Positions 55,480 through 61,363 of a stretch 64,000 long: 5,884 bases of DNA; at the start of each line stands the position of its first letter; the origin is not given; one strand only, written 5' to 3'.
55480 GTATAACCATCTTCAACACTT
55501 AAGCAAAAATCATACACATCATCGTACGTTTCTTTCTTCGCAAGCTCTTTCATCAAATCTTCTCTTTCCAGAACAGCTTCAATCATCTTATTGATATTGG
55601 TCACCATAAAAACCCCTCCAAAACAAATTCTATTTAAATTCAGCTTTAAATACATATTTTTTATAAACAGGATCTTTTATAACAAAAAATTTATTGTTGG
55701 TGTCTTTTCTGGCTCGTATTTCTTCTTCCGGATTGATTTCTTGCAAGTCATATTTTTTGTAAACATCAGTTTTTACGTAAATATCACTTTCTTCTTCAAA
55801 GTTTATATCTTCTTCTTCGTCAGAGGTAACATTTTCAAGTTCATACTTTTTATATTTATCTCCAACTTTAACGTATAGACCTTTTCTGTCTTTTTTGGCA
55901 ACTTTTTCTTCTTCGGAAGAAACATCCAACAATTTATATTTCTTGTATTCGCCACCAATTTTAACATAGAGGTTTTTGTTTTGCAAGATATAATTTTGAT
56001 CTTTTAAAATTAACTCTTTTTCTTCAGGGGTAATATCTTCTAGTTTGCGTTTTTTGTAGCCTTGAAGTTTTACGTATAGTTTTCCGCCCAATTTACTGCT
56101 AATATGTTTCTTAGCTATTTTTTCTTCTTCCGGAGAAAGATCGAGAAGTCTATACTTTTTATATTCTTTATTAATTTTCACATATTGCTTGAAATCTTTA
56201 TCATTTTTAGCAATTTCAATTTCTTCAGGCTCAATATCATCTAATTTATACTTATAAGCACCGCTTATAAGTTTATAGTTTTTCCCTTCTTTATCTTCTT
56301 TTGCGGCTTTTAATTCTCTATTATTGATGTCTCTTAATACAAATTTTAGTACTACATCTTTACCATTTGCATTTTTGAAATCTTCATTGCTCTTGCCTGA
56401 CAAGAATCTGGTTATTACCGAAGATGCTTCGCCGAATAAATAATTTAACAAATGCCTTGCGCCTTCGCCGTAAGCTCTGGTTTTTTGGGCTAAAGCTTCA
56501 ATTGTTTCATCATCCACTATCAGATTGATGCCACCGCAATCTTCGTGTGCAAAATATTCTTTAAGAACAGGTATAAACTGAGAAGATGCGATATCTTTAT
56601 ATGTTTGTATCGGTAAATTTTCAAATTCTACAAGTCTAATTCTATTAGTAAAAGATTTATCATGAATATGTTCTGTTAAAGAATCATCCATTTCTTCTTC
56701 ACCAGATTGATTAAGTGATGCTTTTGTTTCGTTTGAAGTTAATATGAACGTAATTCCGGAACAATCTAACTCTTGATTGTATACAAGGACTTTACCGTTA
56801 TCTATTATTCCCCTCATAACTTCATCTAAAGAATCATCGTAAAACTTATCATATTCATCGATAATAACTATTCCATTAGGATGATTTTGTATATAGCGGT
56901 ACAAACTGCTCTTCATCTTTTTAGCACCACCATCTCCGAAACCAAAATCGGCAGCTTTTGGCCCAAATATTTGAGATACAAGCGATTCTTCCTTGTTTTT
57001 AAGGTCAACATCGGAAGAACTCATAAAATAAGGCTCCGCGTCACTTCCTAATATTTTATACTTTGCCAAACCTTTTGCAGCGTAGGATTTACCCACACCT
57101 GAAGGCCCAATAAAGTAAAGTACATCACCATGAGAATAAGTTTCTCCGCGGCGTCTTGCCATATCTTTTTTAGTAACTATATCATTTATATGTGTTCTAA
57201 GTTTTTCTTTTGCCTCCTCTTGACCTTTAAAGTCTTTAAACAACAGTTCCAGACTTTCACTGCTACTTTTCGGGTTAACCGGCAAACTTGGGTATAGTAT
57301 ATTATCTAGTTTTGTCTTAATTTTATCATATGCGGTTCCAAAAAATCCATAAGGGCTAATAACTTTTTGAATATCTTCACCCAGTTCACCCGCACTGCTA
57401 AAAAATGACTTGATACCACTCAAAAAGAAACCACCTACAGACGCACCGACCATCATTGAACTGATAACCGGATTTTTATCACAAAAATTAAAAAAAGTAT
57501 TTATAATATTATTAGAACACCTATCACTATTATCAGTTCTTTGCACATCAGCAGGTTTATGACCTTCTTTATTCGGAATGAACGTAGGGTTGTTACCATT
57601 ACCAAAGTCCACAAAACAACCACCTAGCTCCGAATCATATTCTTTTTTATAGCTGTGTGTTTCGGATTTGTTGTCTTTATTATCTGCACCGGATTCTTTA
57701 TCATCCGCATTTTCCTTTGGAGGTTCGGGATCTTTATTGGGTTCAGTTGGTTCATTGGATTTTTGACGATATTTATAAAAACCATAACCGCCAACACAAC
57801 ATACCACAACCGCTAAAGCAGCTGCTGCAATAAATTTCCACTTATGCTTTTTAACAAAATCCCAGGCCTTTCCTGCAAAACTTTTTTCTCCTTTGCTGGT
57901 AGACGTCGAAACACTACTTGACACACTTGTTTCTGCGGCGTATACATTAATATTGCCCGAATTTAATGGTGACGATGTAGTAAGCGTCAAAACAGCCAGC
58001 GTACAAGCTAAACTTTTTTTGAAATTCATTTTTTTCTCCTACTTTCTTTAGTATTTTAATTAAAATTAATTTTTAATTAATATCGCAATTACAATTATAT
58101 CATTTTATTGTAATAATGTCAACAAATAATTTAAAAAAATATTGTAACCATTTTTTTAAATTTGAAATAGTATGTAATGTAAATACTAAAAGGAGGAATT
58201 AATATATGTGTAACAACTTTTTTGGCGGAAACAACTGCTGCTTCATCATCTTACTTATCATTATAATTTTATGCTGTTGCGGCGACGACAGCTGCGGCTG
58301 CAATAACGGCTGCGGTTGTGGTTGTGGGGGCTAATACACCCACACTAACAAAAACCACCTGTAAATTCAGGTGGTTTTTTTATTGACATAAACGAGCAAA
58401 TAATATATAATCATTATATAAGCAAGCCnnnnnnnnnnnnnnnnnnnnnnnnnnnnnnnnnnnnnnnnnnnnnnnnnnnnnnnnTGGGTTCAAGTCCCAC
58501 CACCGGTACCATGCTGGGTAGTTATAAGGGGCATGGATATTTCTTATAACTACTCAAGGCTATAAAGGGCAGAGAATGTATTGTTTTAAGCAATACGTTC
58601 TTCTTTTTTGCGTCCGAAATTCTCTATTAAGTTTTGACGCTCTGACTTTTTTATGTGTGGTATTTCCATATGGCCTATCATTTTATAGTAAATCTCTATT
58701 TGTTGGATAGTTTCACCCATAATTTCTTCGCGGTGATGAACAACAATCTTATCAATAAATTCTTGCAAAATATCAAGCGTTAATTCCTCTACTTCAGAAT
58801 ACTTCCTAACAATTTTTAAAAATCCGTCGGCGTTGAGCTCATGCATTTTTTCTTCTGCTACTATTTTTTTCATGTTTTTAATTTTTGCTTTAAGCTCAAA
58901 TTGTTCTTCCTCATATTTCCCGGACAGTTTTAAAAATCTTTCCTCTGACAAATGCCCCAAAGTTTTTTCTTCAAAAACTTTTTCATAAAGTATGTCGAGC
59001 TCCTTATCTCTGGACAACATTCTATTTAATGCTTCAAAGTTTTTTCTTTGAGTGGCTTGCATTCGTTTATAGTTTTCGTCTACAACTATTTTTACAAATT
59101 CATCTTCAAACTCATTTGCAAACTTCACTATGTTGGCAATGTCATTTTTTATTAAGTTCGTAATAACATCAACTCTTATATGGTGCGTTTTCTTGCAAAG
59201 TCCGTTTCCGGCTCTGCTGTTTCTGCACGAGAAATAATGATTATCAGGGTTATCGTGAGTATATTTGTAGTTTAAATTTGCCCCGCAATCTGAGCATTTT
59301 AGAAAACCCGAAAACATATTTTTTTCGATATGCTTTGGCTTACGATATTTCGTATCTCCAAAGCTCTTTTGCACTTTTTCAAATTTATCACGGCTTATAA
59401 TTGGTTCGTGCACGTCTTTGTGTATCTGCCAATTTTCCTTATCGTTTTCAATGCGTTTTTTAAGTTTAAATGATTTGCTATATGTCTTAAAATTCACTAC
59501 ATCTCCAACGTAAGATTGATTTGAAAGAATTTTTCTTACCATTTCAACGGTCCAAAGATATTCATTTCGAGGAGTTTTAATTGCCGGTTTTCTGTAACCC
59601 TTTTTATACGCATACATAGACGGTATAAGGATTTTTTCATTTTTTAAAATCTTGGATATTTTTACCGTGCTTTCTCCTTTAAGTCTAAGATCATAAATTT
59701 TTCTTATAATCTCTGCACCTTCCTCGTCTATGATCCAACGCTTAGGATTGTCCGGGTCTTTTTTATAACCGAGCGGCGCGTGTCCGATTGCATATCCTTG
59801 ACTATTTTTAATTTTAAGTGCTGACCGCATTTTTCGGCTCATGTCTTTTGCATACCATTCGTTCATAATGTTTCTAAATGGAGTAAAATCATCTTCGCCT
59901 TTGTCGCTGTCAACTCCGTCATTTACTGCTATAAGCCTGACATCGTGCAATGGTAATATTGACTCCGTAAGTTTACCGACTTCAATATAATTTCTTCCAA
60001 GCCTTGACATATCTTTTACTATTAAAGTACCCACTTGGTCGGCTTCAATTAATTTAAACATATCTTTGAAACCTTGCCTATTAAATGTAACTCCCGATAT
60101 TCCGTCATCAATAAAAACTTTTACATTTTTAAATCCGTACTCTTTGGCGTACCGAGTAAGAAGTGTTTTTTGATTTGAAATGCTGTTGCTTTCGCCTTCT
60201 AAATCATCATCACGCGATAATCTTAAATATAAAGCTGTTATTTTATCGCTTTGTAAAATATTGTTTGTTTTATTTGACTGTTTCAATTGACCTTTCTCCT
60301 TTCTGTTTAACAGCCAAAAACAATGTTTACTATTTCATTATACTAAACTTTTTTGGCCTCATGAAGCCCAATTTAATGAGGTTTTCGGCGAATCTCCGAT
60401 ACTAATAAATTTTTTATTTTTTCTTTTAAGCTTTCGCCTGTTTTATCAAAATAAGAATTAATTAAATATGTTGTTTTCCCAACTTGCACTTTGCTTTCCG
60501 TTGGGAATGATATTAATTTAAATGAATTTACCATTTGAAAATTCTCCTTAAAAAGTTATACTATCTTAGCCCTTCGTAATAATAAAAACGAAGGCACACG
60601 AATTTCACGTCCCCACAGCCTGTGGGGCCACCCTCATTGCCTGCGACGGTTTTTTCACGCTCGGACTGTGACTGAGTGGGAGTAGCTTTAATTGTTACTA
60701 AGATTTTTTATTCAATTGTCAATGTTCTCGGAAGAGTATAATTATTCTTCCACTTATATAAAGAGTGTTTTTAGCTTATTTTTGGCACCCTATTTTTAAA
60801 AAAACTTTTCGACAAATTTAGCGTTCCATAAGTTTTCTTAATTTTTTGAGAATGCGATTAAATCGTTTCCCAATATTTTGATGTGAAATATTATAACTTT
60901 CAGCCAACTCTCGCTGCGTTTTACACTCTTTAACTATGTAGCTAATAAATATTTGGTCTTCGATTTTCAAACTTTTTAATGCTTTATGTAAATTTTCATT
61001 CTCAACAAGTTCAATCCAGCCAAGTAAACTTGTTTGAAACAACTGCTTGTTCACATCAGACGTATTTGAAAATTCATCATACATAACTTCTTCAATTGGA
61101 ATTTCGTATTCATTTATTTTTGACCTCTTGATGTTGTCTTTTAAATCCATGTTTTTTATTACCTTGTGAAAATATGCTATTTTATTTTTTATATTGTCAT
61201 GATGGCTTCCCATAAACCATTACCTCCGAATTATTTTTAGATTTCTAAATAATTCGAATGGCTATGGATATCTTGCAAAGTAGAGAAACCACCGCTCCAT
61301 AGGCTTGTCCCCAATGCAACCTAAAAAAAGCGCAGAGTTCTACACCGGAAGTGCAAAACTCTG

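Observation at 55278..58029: Membrane-anchored AAA+ ATPase co-transcribed with a Nif11-type leader peptide: candidate undescribed peptide-handling module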

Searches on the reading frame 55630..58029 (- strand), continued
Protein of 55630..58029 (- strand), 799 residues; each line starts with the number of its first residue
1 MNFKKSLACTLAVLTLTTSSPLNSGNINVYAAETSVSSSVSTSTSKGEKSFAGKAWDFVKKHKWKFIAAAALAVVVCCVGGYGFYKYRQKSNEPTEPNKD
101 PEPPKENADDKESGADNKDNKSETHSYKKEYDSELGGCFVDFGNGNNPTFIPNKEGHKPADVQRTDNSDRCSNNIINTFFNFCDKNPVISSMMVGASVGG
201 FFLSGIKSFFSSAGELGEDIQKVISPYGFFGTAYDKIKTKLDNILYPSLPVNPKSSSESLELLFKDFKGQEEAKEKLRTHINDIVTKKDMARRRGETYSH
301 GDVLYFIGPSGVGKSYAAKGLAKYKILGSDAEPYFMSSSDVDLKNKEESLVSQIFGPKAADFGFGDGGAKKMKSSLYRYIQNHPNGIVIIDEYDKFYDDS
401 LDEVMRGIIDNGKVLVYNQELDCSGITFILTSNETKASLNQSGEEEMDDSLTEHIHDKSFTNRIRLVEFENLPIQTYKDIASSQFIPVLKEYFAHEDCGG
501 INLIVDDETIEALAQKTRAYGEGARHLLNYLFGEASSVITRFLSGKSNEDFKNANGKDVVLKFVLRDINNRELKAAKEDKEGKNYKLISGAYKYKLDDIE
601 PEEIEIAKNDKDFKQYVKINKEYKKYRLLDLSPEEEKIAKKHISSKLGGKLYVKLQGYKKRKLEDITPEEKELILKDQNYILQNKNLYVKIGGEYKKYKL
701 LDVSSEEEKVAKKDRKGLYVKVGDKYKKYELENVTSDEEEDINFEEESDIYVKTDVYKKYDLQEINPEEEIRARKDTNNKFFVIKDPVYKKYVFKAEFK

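Call 63: find_encoding_contigs(protein=P0048, flank=10000, max_places=2)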
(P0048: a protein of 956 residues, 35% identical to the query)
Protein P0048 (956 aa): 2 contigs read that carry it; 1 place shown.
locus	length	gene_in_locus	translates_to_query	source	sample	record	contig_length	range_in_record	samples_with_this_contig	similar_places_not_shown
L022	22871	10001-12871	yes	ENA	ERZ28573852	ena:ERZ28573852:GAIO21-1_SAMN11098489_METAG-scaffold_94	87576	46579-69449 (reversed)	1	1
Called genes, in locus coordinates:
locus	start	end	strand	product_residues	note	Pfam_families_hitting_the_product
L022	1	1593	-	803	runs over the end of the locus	PF17854:FtsK_alpha, PF01580:FtsK_SpoIIIE, PF09397:FtsK_gamma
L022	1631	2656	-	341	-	PF02673:BacA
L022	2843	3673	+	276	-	PF19293:CdaA_N, PF02457:DAC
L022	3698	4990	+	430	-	PF07949:YbbR (weak)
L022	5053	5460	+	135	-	PF01029:NusB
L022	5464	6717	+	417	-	PF13742:tRNA_anti_2, PF01336:tRNA_anti-codon, PF02601:Exonuc_VII_L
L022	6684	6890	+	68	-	PF02609:Exonuc_VII_S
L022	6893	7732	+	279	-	PF00348:polyprenyl_synt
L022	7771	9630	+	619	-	PF13292:DXP_synthase_N, PF00456:Transketolase_N (faint), PF00676:E1_dh (faint), PF02780:Transketolase_C (faint), PF02779:Transket_pyr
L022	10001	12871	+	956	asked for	PF13401:AAA_22 (faint), PF00004:AAA (weak), PF07724:AAA_2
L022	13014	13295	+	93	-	PF06949:DUF1292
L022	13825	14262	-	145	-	-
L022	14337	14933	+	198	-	PF01066:CDP-OH_P_transf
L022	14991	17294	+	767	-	PF20720:nSTAND3 (faint), PF00158:Sigma54_activat (faint), PF00004:AAA, PF17871:AAA_lid_9, PF07724:AAA_2, PF00004:AAA, PF07728:AAA_5, PF10431:ClpB_D2-small, +8 more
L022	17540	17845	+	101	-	PF03477:ATP-cone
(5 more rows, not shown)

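Call 64: find_encoding_contigs(protein=P0071, flank=10000, max_places=2)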
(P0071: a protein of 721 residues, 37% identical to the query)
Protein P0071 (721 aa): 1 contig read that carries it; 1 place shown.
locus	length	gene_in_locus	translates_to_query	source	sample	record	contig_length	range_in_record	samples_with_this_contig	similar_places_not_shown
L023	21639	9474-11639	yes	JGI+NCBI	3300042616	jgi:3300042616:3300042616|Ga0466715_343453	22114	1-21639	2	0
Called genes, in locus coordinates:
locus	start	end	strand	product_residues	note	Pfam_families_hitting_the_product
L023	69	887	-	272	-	PF00025:Arf, PF00071:Ras, PF08477:Roc, PF09439:SRPRB (weak)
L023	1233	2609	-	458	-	PF13353:Fer4_12, PF04055:Radical_SAM, PF13186:SPASM (weak)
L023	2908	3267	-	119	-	-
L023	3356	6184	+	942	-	PF00005:ABC_tran (faint), PF02463:SMC_N (faint), PF03193:RsgA_GTPase (faint), PF13555:AAA_29 (faint), PF17760:UvrA_inter, PF17755:UvrA_DNA-bind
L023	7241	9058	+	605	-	PF01541:GIY-YIG, PF27096:UvrC_M, PF02151:UVR, PF22920:UvrC_RNaseH, PF08459:UvrC_RNaseH_dom, PF12826:HHH_2, PF14520:HHH_5 (weak)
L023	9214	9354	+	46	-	-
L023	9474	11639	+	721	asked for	PF00004:AAA (weak)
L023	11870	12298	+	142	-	PF02367:TsaE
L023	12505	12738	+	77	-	-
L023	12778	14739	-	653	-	PF00270:DEAD (faint), PF04851:ResIII, PF17757:UvrB_inter, PF27431:UvrB_3rd, PF00271:Helicase_C, PF12344:UvrB, PF02151:UVR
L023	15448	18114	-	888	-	PF07517:SecA_DEAD, PF00270:DEAD (weak), PF01043:SecA_PP_bind, PF21090:P-loop_SecA, PF07516:SecA_SW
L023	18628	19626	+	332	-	-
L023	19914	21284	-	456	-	PF28494:GlyRS_ins_1 (weak), PF00587:tRNA-synt_2b, PF03129:HGTP_anticodon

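Call 79: list_cluster_members(proteins=[P0001, P0075, P0078, P0011, P0040, P0090, P0010])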
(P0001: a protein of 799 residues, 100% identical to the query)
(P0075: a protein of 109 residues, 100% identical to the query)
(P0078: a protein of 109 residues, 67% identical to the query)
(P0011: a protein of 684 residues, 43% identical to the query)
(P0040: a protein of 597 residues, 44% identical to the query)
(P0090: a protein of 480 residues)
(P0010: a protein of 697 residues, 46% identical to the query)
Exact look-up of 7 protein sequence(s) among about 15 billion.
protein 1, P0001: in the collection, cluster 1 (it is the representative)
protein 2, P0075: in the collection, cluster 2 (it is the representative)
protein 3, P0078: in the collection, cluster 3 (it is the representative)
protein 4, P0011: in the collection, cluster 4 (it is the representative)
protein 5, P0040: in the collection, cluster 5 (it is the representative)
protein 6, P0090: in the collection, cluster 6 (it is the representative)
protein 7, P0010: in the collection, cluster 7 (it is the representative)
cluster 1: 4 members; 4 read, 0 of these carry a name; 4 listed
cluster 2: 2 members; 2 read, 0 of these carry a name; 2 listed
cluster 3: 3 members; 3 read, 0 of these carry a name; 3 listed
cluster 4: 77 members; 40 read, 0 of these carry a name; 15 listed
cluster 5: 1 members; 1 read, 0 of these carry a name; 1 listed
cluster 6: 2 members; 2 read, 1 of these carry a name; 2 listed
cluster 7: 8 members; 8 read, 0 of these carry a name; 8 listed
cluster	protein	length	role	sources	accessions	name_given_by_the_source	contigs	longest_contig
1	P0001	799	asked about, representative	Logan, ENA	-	-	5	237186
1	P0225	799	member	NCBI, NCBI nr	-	-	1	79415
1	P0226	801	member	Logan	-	-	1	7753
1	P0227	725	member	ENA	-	-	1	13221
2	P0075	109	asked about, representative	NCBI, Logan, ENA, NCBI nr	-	-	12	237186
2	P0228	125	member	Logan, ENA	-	-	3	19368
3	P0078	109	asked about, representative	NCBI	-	-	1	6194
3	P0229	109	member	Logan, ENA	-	-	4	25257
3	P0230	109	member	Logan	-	-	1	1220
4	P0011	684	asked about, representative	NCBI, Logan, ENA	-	-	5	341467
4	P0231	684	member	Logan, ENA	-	-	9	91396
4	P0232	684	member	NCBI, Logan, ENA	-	-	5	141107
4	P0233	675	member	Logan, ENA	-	-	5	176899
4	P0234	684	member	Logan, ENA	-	-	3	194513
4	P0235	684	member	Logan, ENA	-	-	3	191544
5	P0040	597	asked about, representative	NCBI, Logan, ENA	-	-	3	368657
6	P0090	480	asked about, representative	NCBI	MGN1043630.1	MAG: hypothetical protein ACI4PR_02360 [Acutalibacteraceae bacterium]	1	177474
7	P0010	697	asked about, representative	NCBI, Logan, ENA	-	-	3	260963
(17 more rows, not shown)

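Call 87: search_protein_families(library=padloc, proteins=[window:55630-58029:-], max_evalue=0.001)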
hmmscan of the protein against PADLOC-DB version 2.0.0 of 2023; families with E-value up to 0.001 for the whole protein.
window:55630-58029:- (799 aa): 0 families

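Call 88: search_protein_families(library=pfam, proteins=[L013:13593-14744:-], max_evalue=1)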
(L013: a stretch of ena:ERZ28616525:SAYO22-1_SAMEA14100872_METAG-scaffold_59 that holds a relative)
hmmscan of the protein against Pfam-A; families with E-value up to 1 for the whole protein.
L013:13593-14744:- (383 aa): 1 family
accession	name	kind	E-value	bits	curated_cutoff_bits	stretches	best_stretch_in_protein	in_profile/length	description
PF21109.2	Stonustoxin_helical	-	0.8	10.3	27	0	274-323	3-51/96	Stonustoxin helical domain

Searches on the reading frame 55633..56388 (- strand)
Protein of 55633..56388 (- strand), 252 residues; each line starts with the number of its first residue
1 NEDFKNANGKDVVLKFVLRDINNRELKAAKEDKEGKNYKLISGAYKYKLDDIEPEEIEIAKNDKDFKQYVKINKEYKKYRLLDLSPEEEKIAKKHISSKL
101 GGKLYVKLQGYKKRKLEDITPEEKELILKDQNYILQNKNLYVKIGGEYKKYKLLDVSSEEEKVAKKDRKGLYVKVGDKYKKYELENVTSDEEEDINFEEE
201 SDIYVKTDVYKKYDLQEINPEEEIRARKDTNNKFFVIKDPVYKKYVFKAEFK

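Call 88: search_protein_families(library=pfam, proteins=[window:55633-56388:-], max_evalue=1)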
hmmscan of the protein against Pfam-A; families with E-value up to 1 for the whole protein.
seq(252 aa): 0 families

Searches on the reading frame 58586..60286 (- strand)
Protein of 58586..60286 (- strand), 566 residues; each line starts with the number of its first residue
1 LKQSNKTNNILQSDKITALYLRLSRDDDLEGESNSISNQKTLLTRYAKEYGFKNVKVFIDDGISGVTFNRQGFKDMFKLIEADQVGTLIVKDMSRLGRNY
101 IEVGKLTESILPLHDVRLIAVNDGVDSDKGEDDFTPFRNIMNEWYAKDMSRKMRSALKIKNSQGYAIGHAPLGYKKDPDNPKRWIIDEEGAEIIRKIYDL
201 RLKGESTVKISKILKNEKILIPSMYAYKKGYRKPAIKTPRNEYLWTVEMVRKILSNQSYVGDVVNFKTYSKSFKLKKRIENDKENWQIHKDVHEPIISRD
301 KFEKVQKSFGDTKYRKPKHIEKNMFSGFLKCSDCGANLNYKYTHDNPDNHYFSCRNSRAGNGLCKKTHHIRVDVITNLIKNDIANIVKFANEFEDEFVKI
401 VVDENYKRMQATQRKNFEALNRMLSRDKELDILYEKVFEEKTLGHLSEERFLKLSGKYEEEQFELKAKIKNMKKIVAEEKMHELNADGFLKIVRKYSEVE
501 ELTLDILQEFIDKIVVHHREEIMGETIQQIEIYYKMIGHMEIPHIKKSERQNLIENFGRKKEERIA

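Call 52: search_protein_families(library=pfam, proteins=[window:58586-60286:-], max_evalue=0.00001)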
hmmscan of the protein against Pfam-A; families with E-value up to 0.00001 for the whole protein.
window:58586-60286:- (566 aa): 4 families
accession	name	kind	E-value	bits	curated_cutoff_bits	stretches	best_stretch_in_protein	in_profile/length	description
PF00239.26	Resolvase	-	3.6e-21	76.2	23.3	1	18-164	2-143/145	Resolvase, N terminal domain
PF07508.19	Recombinase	-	7.6e-21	74.7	21.1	1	188-308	1-98/102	Recombinase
PF14287.11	DUF4368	-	3.6e-19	69.2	25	1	477-540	3-66/67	Domain of unknown function (DUF4368)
PF13408.12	Zn_ribbon_recom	-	1e-09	39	25.3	1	324-383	1-57/58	Recombinase zinc beta ribbon domain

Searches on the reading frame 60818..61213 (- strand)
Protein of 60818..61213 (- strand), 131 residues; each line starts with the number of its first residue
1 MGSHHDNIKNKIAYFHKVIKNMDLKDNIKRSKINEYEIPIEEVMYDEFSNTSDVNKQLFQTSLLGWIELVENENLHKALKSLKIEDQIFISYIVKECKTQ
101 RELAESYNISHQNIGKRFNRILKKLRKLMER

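Call 77: search_protein_families(library=ncbifam, proteins=[window:60818-61213:-], max_evalue=0.001)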
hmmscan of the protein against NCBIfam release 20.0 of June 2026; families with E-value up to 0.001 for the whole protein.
window:60818-61213:- (131 aa): 3 families
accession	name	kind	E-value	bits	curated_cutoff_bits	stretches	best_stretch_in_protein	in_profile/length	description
TIGR02937.1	sigma70-ECF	superfamily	4.3e-09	36.2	42.9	1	12-128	53-164/165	sigma-70 family RNA polymerase sigma factor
TIGR02980.1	SigBFG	subfamily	7.9e-05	22.5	234.35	1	68-129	165-226/227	SigB/SigF/SigG family RNA polymerase sigma factor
TIGR02985.1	Sig70_bacteroi1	subfamily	0.00031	21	126.4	1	7-127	48-160/162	RNA polymerase sigma-70 factor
